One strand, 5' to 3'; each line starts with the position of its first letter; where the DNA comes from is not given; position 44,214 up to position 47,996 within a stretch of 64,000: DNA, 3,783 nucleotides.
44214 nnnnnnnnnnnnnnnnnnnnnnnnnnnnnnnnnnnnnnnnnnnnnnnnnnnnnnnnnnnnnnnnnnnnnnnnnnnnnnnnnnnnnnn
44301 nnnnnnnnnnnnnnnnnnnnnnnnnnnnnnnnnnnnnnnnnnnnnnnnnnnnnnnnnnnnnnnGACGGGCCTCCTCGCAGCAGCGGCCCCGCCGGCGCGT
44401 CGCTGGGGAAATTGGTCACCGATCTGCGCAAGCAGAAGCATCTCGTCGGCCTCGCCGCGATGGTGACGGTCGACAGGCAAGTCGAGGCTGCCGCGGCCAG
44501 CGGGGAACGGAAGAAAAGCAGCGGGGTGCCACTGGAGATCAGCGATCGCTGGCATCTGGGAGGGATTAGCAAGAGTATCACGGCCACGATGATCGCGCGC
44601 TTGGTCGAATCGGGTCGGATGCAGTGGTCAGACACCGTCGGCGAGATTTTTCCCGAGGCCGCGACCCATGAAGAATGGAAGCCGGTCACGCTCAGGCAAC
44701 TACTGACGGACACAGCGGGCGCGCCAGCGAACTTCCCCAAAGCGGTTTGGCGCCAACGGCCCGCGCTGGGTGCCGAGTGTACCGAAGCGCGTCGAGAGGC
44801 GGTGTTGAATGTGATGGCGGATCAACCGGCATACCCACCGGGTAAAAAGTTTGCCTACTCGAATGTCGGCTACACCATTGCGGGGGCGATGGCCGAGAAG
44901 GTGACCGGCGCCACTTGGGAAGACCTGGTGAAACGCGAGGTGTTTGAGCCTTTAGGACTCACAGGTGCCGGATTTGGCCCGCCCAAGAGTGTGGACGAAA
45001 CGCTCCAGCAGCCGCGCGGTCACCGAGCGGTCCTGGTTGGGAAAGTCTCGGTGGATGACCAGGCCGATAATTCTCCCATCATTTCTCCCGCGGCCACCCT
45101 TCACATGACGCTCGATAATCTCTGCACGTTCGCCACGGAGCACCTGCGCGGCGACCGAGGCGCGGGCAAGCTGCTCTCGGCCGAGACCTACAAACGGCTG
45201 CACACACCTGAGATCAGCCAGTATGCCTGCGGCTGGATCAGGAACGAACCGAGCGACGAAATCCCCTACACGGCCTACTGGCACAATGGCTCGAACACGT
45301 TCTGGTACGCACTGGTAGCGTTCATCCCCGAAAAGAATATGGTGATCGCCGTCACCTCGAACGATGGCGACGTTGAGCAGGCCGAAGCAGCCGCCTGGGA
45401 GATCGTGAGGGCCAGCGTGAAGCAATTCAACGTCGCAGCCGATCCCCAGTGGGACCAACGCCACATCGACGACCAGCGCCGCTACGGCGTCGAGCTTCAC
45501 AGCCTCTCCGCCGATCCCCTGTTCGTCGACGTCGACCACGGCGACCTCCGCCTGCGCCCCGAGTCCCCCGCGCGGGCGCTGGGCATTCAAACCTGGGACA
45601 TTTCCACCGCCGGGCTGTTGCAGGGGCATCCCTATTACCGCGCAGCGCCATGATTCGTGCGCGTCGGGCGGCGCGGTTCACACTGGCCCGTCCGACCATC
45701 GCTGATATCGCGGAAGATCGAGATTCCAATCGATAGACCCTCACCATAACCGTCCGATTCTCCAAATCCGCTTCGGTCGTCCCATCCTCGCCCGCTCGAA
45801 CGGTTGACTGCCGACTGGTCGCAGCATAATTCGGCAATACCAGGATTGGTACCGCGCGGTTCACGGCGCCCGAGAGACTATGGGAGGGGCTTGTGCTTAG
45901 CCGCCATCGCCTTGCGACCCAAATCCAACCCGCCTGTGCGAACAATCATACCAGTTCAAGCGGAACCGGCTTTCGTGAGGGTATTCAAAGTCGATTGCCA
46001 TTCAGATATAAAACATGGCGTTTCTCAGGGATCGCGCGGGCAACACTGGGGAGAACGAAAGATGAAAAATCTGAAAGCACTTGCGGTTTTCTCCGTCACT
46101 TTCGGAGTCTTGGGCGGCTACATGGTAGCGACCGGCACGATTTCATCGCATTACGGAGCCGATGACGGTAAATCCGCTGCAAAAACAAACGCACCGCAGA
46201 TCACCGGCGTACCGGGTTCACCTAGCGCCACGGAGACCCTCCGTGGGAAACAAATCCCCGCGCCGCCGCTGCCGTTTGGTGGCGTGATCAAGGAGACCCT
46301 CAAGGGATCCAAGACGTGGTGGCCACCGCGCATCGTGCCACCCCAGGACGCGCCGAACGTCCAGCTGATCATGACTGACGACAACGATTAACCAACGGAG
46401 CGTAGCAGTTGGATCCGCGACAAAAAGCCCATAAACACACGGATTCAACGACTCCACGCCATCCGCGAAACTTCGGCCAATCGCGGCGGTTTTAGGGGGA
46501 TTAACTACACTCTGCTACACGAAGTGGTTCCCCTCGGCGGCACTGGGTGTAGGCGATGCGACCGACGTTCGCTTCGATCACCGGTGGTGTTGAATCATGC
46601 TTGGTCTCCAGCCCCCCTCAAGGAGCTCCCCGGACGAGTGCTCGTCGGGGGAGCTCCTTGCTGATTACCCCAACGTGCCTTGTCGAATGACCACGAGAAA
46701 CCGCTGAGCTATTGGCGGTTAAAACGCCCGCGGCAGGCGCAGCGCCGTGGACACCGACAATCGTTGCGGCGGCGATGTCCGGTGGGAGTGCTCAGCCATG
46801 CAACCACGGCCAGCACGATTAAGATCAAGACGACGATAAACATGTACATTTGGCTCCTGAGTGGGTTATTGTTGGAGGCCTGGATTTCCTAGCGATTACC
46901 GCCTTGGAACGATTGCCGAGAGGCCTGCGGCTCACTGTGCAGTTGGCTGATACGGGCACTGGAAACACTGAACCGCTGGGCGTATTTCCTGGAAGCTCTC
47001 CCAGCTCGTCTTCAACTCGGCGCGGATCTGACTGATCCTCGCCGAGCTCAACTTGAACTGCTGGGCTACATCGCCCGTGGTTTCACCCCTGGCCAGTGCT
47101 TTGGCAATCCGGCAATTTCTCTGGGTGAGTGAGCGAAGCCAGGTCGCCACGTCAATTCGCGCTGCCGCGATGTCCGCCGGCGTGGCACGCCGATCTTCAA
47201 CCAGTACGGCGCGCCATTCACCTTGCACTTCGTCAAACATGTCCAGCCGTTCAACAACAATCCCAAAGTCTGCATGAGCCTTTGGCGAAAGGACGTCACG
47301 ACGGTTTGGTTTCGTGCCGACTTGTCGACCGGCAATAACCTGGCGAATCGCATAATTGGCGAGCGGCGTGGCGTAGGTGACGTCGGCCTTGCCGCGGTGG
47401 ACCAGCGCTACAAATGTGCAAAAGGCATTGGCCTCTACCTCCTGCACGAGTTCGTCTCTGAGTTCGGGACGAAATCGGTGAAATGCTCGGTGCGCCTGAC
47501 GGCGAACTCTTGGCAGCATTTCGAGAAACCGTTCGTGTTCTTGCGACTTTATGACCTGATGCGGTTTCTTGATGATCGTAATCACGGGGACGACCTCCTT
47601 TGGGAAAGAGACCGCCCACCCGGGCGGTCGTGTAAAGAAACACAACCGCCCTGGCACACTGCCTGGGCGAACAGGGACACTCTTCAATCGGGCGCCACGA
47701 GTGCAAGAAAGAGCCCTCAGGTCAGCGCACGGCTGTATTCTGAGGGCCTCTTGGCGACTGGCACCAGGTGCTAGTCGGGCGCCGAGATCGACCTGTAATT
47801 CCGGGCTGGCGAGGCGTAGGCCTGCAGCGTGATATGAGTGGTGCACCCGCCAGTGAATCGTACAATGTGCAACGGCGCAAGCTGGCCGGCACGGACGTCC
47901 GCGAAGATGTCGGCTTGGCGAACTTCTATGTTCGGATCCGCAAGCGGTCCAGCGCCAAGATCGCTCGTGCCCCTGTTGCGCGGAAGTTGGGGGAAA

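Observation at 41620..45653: ECF sigma factor coupled to a multi-TM protein with an extracytoplasmic beta-lactamase/PBP-like domain, next to a secreted paralog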

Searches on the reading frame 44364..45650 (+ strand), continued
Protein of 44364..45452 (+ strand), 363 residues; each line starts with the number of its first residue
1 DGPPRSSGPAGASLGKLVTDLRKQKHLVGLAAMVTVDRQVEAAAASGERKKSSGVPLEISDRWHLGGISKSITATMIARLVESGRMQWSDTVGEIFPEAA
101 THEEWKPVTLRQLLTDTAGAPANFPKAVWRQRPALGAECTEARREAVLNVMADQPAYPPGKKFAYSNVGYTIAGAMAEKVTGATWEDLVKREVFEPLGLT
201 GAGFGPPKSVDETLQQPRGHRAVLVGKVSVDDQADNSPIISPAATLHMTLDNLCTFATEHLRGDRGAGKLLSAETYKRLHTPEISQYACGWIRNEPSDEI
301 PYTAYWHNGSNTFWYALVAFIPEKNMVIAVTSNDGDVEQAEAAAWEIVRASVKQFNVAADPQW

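Call 77: find_encoding_contigs(protein=P0300, flank=5000, max_places=3)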
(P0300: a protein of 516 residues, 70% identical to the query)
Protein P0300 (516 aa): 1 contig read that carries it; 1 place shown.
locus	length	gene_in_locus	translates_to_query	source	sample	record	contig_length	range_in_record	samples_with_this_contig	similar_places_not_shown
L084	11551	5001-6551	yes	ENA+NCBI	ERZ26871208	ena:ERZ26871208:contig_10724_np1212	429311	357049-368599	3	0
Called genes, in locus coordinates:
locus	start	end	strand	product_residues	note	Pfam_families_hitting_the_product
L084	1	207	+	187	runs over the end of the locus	PF28474:DUF8412, PF13376:OmdA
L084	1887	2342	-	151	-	PF10604:Polyketide_cyc2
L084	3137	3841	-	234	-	PF00487:FA_desaturase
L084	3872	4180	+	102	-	-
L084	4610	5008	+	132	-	PF00392:GntR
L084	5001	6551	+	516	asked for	PF00144:Beta-lactamase, PF13026:DUF3887 (weak)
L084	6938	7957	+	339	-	PF00005:ABC_tran, PF13304:AAA_21 (weak)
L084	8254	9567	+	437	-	PF00144:Beta-lactamase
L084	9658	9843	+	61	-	-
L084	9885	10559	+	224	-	PF03575:Peptidase_S51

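Call 87: predict_structure(alignment_id=A5)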
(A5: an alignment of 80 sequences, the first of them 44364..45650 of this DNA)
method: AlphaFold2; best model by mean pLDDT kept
length: 429 residues; sequences in the alignment: 80
mean_pLDDT: 77.8   pTM: 0.81
mean pLDDT of the five models: 77.8, 77.7, 77.2, 76.3, 71.0
residues with pLDDT >= 90: 161; 70-90: 152; 50-70: 58; < 50: 58
segments of 3 or more residues with pLDDT < 50: 237-239, 375-429
pLDDT, mean of each block of 10 residues (from residue 1): 81 96 95 95 95 90 87 94 96 92 91 81 63 65 80 83 73 91 92 95 81 77 80 57 77 94 72 89 78 89 88 88 93 89 96 79 68 50 29 32 36 32 30
secondary structure, 60 per line:
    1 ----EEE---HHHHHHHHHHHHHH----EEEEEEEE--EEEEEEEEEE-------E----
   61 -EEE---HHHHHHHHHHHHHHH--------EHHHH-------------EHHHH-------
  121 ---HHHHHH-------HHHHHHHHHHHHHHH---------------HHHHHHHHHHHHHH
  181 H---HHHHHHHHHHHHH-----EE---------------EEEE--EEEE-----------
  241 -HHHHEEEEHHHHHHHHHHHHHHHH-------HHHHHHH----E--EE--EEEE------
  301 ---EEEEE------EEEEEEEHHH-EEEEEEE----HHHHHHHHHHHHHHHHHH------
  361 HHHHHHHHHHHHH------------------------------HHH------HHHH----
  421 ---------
elements in order: E5-7 H11-24 E29-36 E39-48 E62-64 H68-82 H92-95 H110-113 H124-129 H137-151 H167-181 H185-197 E220-223 E226-229 H242-245 E246-249 H250-265 H273-279 E291-294 E304-308 E315-321 E326-332 H337-354 H361-373 H413-416

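Call 89: fold_search(model_id=the predicted structure, library=pdb)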
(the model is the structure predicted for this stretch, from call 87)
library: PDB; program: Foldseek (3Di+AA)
matches with E <= 10: 1139; with E <= 0.001: 622
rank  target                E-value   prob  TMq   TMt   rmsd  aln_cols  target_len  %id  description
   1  2qmi_A                5.3e-20  1.00  0.65  0.63   4.2       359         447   22  Structure of the octameric penicillin-binding protein homologue from Pyrococcus abyssi (released 2008-07-22)
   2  2qmi_C                6.5e-20  1.00  0.65  0.63   4.3       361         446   22  Structure of the octameric penicillin-binding protein homologue from Pyrococcus abyssi (released 2008-07-22)
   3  1ikg                  6.6e-19  1.00  0.65  0.80   3.9       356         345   18  MICHAELIS COMPLEX OF STREPTOMYCES R61 DD-PEPTIDASE WITH A SPECIFIC PEPTIDOGLYCAN SUBSTRATE FRAGMENT (released 2002-09-11)
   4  4y7p                  1.7e-18  1.00  0.64  0.78   4.4       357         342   23  Structure of alkaline D-peptidase from Bacillus cereus (released 2015-10-14)
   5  7spn_A                2.0e-18  1.00  0.68  0.65   4.0       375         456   24  Crystal structure of IS11, a thermophilic esterase (released 2022-08-24)
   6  9s7k_A                2.3e-18  1.00  0.61  0.76   4.5       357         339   20  INCYPRO crosslinked dimer of the D-stereospecific hydrolase dHy1 (released 2026-04-01)
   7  4gdn_A                3.1e-18  1.00  0.64  0.80   4.6       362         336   18  Structure of FmtA-like protein (released 2012-10-03)
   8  3pte                  3.2e-18  1.00  0.65  0.79   4.4       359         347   18  THE REFINED CRYSTALLOGRAPHIC STRUCTURE OF A DD-PEPTIDASE PENICILLIN-TARGET ENZYME AT 1.6 A RESOLUTION (released 1995-08-15)
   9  1hvb                  7.0e-18  1.00  0.65  0.79   5.3       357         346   18  CRYSTAL STRUCTURE OF STREPTOMYCES R61 DD-PEPTIDASE COMPLEXED WITH A NOVEL CEPHALOSPORIN ANALOG OF CELL WALL PEPTIDOGLYCA (released 2001-02-07)
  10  7spn_B                1.1e-17  1.00  0.67  0.64   3.7       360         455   25  Crystal structure of IS11, a thermophilic esterase (released 2022-08-24)
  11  9sn1                  1.3e-17  1.00  0.65  0.44   4.0       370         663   19  Lip3 DL-peptidase in the apo-state (released 2026-02-18)
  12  7v1z_A                2.1e-17  1.00  0.64  0.68   4.8       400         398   19  human Serine beta-lactamase-like protein LACTB (released 2022-02-16)
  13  7v21_C                2.5e-17  1.00  0.66  0.74   4.0       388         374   19  human Serine beta-lactamase-like protein LACTB truncation variant (released 2022-02-16)
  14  4gdn_D                2.7e-17  1.00  0.63  0.80   4.5       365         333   18  Structure of FmtA-like protein (released 2012-10-03)
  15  7ulw_A                3.3e-17  1.00  0.63  0.68   5.2       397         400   19  CryoEM structure of human LACTB filament (released 2022-12-07)
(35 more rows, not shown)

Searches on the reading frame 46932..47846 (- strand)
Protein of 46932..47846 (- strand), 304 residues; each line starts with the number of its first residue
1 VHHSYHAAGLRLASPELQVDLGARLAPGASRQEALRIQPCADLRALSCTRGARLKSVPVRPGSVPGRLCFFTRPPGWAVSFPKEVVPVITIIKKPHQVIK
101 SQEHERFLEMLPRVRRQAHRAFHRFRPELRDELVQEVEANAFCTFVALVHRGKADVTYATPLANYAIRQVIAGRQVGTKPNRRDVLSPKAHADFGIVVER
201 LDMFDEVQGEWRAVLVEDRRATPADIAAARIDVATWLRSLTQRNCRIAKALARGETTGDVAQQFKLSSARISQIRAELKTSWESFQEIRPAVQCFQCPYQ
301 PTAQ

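Call 4: search_protein_families(library=pfam, proteins=[window:46932-47846:-], max_evalue=0.01)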
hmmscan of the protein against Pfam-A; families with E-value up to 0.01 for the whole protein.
window:46932-47846:- (304 aa): 1 family
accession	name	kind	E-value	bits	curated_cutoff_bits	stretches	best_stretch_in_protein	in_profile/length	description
PF00196.25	GerE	-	0.0042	17.1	23.5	1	239-271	2-34/57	Bacterial regulatory proteins, luxR family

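Call 6: search_protein_families(library=ncbifam, proteins=[window:46932-47846:-], max_evalue=0.1)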
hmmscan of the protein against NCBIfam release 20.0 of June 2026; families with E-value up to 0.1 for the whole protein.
window:46932-47846:- (304 aa): 2 families
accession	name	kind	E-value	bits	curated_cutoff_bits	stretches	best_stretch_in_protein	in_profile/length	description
TIGR02937.1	sigma70-ECF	superfamily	7.9e-05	22.3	42.9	1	107-279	7-158/165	sigma-70 family RNA polymerase sigma factor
NF040785.1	CD3324_fam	subfamily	0.044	13.9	65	1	239-274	46-81/82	CD3324 family protein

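Call 95: search_protein_families(library=pfam, proteins=[window:46935-47846:-], max_evalue=0.01)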
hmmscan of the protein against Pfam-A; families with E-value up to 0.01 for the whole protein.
window:46935-47846:- (304 aa): 1 family
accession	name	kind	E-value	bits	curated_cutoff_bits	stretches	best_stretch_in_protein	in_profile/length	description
PF00196.25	GerE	-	0.0042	17.1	23.5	1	239-271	2-34/57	Bacterial regulatory proteins, luxR family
